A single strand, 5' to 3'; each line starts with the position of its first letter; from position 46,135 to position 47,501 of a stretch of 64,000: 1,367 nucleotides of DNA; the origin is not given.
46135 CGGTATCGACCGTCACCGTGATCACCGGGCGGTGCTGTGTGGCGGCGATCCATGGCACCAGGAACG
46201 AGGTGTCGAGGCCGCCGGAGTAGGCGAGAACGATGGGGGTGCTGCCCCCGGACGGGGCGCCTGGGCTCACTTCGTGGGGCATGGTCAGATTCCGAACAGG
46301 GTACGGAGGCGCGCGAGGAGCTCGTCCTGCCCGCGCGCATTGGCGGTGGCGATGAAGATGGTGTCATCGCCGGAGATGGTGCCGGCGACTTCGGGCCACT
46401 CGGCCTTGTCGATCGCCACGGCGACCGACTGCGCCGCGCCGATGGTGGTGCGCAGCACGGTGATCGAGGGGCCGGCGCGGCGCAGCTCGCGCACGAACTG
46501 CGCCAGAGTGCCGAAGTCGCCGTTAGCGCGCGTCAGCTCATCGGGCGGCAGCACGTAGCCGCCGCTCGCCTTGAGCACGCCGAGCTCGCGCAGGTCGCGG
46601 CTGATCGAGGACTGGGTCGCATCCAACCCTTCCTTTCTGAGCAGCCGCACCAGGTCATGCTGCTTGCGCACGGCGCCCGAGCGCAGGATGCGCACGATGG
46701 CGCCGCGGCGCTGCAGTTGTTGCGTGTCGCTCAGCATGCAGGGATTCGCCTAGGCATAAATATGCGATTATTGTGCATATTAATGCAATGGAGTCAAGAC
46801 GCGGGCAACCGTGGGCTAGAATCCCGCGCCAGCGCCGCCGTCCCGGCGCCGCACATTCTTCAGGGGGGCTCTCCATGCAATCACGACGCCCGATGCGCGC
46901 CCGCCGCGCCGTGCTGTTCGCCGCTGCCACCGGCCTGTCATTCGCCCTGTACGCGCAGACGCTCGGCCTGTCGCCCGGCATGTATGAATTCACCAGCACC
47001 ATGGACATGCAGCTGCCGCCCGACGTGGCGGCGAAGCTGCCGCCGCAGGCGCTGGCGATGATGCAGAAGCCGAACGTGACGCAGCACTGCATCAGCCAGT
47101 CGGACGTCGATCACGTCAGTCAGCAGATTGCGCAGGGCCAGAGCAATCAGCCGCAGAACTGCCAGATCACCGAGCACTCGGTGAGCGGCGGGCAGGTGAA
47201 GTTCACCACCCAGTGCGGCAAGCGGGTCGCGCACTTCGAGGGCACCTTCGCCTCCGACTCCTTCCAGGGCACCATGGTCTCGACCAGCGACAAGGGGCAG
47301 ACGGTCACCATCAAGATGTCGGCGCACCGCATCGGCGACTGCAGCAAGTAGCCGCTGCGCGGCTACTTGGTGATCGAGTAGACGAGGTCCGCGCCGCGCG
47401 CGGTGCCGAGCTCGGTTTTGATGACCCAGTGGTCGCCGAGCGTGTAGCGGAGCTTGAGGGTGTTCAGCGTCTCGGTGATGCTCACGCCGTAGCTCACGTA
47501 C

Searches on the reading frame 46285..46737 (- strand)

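Call 49: search_protein_families(library=pfam, proteins=[window:46285-46737:-], max_evalue=0.001)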
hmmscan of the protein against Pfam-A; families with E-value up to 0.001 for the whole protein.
window:46285-46737:- (150 aa): 2 families
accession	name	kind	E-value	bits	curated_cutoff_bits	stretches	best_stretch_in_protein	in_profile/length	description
PF02863.23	Arg_repressor_C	-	1e-17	64.1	25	1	91-145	13-67/68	Arginine repressor, C-terminal domain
PF01316.27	Arg_repressor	-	2.1e-14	53.5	27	1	7-58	3-54/70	Arginine repressor, DNA binding domain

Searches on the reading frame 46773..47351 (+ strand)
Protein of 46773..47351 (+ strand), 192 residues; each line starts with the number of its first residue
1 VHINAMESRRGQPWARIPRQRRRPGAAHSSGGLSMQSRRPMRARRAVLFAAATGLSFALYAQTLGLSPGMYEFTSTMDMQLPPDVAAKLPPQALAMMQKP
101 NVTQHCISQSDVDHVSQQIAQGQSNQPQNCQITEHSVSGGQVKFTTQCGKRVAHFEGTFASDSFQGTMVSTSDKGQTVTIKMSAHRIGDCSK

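Call 49: search_protein_families(library=pfam, proteins=[window:46773-47351:+], max_evalue=0.001)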
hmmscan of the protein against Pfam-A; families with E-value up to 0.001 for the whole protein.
window:46773-47351:+ (192 aa): 1 family
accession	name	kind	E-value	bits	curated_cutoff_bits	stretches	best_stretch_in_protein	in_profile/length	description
PF12276.13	DUF3617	-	4.4e-16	60.1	24.5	1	67-190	2-106/106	Protein of unknown function (DUF3617)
